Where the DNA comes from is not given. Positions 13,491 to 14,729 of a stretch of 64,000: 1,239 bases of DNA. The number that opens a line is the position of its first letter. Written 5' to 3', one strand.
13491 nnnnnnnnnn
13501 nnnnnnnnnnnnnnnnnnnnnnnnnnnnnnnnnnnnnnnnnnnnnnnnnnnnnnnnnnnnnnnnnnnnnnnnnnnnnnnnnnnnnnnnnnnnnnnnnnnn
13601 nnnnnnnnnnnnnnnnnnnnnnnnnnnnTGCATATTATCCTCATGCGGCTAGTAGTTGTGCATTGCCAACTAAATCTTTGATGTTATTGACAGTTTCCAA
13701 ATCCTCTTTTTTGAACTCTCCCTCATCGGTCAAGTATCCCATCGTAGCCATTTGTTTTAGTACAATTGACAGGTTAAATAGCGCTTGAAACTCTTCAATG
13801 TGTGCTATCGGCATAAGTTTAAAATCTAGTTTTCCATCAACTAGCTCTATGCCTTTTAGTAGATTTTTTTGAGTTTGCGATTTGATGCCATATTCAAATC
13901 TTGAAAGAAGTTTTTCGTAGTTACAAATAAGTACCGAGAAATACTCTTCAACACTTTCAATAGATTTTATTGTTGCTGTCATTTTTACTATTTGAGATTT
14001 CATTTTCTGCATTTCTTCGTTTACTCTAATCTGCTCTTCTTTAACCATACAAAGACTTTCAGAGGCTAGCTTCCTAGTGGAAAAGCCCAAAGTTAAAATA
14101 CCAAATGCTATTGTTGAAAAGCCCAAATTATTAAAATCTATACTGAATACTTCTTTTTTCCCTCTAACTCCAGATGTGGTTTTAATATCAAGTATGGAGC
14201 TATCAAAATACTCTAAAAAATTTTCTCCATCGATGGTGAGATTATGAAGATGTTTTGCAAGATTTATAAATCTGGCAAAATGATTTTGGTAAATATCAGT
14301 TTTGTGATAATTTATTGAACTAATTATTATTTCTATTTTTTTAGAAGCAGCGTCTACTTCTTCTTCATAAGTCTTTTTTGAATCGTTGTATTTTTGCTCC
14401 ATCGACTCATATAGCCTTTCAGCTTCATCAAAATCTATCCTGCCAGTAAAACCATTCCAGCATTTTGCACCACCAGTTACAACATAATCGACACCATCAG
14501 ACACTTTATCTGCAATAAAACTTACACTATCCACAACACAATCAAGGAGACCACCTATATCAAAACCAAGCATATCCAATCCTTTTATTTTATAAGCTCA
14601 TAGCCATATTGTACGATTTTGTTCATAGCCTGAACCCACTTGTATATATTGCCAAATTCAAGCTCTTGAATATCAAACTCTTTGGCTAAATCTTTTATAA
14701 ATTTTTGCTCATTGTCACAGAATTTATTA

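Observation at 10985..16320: Six-gene membrane/TerB/HNH operon plus a WYL regulator: candidate undescribed defence or abortive-infection system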

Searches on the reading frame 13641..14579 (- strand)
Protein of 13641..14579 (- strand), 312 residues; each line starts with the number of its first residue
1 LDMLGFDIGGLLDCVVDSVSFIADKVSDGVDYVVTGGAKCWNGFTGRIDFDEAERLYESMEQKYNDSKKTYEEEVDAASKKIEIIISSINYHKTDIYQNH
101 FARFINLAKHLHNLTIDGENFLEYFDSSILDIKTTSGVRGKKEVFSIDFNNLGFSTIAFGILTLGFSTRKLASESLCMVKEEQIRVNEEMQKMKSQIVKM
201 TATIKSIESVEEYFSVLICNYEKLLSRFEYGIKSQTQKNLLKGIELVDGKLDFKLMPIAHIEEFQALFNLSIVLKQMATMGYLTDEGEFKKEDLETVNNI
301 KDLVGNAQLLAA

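Call 3: search_protein_families(library=pfam, proteins=[window:13641-14579:-], max_evalue=1)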
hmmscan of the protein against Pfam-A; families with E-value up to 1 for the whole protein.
window:13641-14579:- (312 aa): 2 families
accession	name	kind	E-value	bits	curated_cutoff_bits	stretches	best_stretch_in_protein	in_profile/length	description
PF12939.12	DUF3837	-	0.064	14.2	25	1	183-223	42-82/101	Domain of unknown function (DUF3837)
PF01920.25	Prefoldin_2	-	0.97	9.9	27.6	0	58-98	61-101/106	Prefoldin subunit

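Call 4: search_protein_families(library=padloc, proteins=[window:13641-14579:-], max_evalue=1)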
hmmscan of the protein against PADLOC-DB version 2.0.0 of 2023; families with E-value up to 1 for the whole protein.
window:13641-14579:- (312 aa): 0 families

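Call 5: search_protein_families(library=ncbifam, proteins=[window:13641-14579:-], max_evalue=1)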
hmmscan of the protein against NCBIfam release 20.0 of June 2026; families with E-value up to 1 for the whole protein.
window:13641-14579:- (312 aa): 0 families

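Call 7: search_protein_families(library=phrogs, proteins=[window:13641-14579:-], max_evalue=0.1)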
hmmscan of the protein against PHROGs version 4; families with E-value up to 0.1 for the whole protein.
window:13641-14579:- (312 aa): 2 families
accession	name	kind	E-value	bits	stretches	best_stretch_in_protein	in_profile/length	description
phrog_28469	-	unknown function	0.00078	20.9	0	15-89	12-77/80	-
phrog_26503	-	unknown function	0.023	15.8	0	51-91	21-60/88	-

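Call 15: find_homologous_proteins(query=window:13641-14579:-)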
Query window:13641-14579:- (312 aa): 132 proteins with E <= 0.001 among 2261 candidates; the best 120 are listed.
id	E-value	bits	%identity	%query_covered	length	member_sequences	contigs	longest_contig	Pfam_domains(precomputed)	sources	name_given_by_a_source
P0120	1.6e-197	673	100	99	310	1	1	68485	-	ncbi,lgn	-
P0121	5.3e-127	441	66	98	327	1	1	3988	-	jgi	-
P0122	1.9e-104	367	57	96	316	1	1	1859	-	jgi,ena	-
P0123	6.2e-103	362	58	88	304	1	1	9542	-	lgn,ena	-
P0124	7.1e-102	359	55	97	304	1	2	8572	-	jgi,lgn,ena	jgi:hypothetical protein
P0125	2.3e-101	357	55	97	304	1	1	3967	-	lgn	-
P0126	1.4e-100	355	54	100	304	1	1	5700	-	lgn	-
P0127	9.0e-100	352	57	92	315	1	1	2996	-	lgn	-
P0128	1.7e-99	351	55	97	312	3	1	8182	-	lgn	-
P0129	5.5e-98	346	54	93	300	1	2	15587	-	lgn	-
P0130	1.5e-96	342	55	97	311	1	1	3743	-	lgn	-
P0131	6.0e-96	339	54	92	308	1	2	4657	-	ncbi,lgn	ncbi:MAG: DNA repair protein [Candidatus Altimarinota bacterium]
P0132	1.2e-95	339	53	97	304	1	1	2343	-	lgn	-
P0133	1.2e-94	335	54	95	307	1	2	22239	-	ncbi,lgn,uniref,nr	ncbi:DNA repair protein [Aliarcobacter cryaerophilus]|uniref:DNA repair protein n=1 Tax=Aliarcobacte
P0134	2.5e-94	334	52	99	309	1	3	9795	-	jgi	-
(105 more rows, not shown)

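Call 25: predict_structure(alignment_id=A2)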
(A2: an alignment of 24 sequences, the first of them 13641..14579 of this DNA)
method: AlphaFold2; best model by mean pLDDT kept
length: 312 residues; sequences in the alignment: 24
mean_pLDDT: 65.7   pTM: 0.53
mean pLDDT of the five models: 65.7, 65.2, 58.7, 57.7, 57.0
residues with pLDDT >= 90: 9; 70-90: 162; 50-70: 47; < 50: 94
segments of 3 or more residues with pLDDT < 50: 1-43, 127-166, 285-288, 307-312
pLDDT, mean of each block of 10 residues (from residue 1): 34 34 37 42 60 76 84 82 80 84 86 72 57 37 37 45 51 72 79 78 78 85 91 88 81 82 81 72 50 60 49 33
secondary structure, 60 per line:
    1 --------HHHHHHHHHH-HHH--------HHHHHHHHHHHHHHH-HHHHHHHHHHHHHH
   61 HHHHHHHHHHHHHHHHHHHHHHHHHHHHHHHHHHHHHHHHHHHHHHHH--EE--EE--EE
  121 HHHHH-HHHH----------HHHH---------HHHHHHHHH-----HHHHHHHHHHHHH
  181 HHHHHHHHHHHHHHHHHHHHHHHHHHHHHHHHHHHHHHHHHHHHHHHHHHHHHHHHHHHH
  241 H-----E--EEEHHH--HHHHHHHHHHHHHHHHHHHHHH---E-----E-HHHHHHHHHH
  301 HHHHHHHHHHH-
elements in order: H9-18 H31-45 H47-108 H121-125 H127-130 H141-144 H154-162 H168-241 E250-252 H258-279 H291-311

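Call 33: search_solved_structures(query=A2, max_evalue=10, show_alignments=1)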
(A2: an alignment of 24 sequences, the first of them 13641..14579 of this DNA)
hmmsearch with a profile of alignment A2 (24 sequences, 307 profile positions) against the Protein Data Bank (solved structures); distinct sequences matched with E-value up to 10: 3.
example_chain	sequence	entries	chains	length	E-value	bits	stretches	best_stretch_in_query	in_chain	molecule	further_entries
3etz_A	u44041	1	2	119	0.059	15.9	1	22-86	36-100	Adhesin A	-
3etx_A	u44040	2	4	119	0.21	14.1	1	22-86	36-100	Adhesin A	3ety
3etw_A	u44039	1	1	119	0.22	14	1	22-86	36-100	Adhesin A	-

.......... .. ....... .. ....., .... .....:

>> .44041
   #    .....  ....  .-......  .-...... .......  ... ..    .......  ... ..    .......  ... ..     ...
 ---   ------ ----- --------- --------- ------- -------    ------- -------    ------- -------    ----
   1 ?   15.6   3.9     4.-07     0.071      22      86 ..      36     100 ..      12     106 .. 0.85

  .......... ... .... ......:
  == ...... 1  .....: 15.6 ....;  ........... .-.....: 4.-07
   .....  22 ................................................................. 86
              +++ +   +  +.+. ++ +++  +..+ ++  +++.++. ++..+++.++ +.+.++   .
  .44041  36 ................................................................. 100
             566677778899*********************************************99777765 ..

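Call 34: fold_search(model_id=the predicted structure, library=pdb)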
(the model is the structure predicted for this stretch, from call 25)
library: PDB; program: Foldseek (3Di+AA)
matches with E <= 10: 237; with E <= 0.001: 0
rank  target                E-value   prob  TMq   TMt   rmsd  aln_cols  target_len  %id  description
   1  8wjo_B                3.3e-02  0.82  0.25  0.27  55.7       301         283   14  Cryo-EM structure of 8-subunit Smc5/6 arm region (released 2024-06-26)
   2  6zyw_C                1.5e-01  0.23  0.17  0.02  64.4       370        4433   10  Outer Dynein Arm-Shulin complex - overall structure (Tetrahymena thermophila) (released 2021-01-20)
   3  8glv_Cn               1.9e-01  0.25  0.20  0.02  64.5       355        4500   13  96-nm repeat unit of doublet microtubules from Chlamydomonas reinhardtii flagella (released 2023-05-31)
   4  7n6g_3V               3.8e-01  0.20  0.19  0.15  39.3       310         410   11  C1 of central pair (released 2022-05-18)
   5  8f7n                  5.1e-01  0.15  0.19  0.16  43.8       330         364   14  Crystal structure of chemoreceptor McpZ ligand sensing domain (released 2023-07-05)
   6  6rw8_A                5.5e-01  0.23  0.24  0.04  60.4       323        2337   11  Cryo-EM structure of Xenorhabdus nematophila XptA1 (released 2019-10-23)
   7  9a69_B                6.1e-01  0.16  0.19  0.11  63.9       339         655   12  Integrative model of MCPB-MCPC by crosslinking MS and deep learning (released 2024-09-18)
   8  3zx6_A                6.7e-01  0.25  0.20  0.21  51.8       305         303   10  Structure of Hamp(AF1503)-Tsr fusion - Hamp (A291V) mutant (released 2012-02-29)
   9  3zx6_B                7.7e-01  0.20  0.19  0.19  53.4       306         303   10  Structure of Hamp(AF1503)-Tsr fusion - Hamp (A291V) mutant (released 2012-02-29)
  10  8i21_B                8.0e-01  0.20  0.23  0.27  44.0       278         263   13  Cryo-EM structure of 6-subunit Smc5/6 arm region (released 2024-06-26)
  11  9e5c_5i               8.0e-01  0.13  0.21  0.02  65.0       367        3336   11  Cryo-EM structure of 96 nm repeat of microtubule doublet from T. brucei flagellum (released 2025-03-12)
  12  6ixv_C                8.0e-01  0.12  0.15  0.20  38.4       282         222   12  Crystal structure of SH3BP5-Rab11a (released 2019-03-20)
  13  7k58_C                8.0e-01  0.09  0.16  0.02  63.9       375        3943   14  Structure of outer-arm dyneins bound to microtubule with microtubule binding state 1(MTBS-1) (released 2021-09-29)
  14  9c4k_B                8.4e-01  0.16  0.23  0.06  62.6       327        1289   13  Yersinia entomophaga holotoxin complex in prepore conformation (released 2025-12-31)
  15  8glv_Kg               8.4e-01  0.13  0.20  0.02  66.1       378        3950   10  96-nm repeat unit of doublet microtubules from Chlamydomonas reinhardtii flagella (released 2023-05-31)
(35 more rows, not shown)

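Call 57: search_protein_families(library=padloc, alignment_id=A2, max_evalue=1)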
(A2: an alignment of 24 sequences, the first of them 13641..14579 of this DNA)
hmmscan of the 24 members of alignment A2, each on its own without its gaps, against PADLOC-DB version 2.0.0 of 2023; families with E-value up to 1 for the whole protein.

A. member 1, window:13641-14579:- (312 aa): 0 families

B. families by the number of members that match (of 24 scanned): 17 families
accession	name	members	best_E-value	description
PDLC04407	PDC-M09A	20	0.00062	-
PDLC03859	LmuB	7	2.2e-06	-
PDLC04406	PDC-M09A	5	0.011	-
PDLC03842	LeoB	4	2.8e-06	-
PDLC03841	LeoBC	3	0.019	-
PDLC00006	DruC1|DruC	2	0.0025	Unknown function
PDLC01362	Cmr5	2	0.02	CAS-III-B; effector_SS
PDLC03863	LmuB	2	0.12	-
PDLC03984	PD-Lambda-2_C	1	5.9e-05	-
PDLC01085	C3a181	1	0.0025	Diadenylate cyclase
PDLC03793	RTasCOG2852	1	0.0036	DRT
PDLC03866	LmuB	1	0.005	-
PDLC00648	ZorA3|ZorA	1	0.034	MotA/ExbB/TolQ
PDLC02327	AbiEii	1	0.037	AbiEii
PDLC00424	ThsB1|ThsB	1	0.053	TIR-like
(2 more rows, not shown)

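Call 93: find_encoding_contigs(protein=P0120, flank=3000, max_places=2)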
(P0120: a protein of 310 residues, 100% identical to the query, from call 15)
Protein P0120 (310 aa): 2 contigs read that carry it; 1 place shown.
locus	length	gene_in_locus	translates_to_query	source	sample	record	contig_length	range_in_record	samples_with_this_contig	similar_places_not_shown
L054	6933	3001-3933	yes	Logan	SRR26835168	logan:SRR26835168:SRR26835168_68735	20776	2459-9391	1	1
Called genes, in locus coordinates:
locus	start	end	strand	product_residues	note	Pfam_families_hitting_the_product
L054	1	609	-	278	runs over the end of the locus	PF00892:EamA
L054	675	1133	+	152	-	PF00156:Pribosyltran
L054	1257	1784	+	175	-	-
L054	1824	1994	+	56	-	-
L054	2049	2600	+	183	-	-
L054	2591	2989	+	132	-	-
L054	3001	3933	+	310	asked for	-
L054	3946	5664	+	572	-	-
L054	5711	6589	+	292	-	PF13280:WYL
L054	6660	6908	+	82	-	-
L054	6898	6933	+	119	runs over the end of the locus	PF02452:PemK_toxin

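Call 113: fold_search(model_id=the predicted structure, library=viral)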
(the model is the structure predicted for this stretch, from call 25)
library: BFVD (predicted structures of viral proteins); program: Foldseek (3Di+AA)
matches with E <= 10: 272; with E <= 0.001: 0
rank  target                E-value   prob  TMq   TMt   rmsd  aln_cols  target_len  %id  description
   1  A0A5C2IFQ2            6.2e-03  1.00  0.39  0.37  16.2       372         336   12  (no name in the UniProt tables at hand)
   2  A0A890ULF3            5.2e-02  0.25  0.16  0.14  48.2       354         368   13  (no name in the UniProt tables at hand)
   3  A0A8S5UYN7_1          5.8e-02  0.66  0.25  0.10  60.0       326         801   12  Endosialidase chaperone [Siphoviridae sp. ctkKt3]
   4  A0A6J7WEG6            5.8e-02  0.38  0.18  0.11  52.4       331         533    9  Uncharacterized protein (Fragment) [uncultured Caudovirales phage]
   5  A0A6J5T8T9            9.6e-02  0.30  0.18  0.08  43.8       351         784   14  Uncharacterized protein [uncultured Caudovirales phage]
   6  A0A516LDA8            2.3e-01  0.18  0.17  0.10  35.4       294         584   15  (no name in the UniProt tables at hand)
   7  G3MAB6                2.7e-01  0.35  0.23  0.11  63.3       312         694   12  Gp375 [Bacillus phage G]
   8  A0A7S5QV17            2.8e-01  0.30  0.22  0.19  54.5       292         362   10  (no name in the UniProt tables at hand)
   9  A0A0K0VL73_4          4.9e-01  0.15  0.20  0.07  46.8       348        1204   11  Wsv360-like protein [Metopaulias depressus WSSV-like virus]
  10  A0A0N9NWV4            5.1e-01  0.21  0.22  0.07  61.5       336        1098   10  (no name in the UniProt tables at hand)
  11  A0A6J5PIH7            5.6e-01  0.30  0.27  0.22  61.0       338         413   11  Uncharacterized protein [uncultured Caudovirales phage]
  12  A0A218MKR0            5.6e-01  0.15  0.21  0.10  55.3       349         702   14  Putative recombination nuclease [uncultured virus]
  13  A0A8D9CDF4            5.9e-01  0.14  0.20  0.12  63.5       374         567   11  Endonuclease subunit [uncultured marine phage]
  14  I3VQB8                7.0e-01  0.09  0.15  0.13  42.5       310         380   12  B123 [miniopterid betaherpesvirus 1]
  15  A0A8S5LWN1            7.4e-01  0.20  0.24  0.11  50.5       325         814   13  Minor tail protein [Siphoviridae sp. ctRiO19]
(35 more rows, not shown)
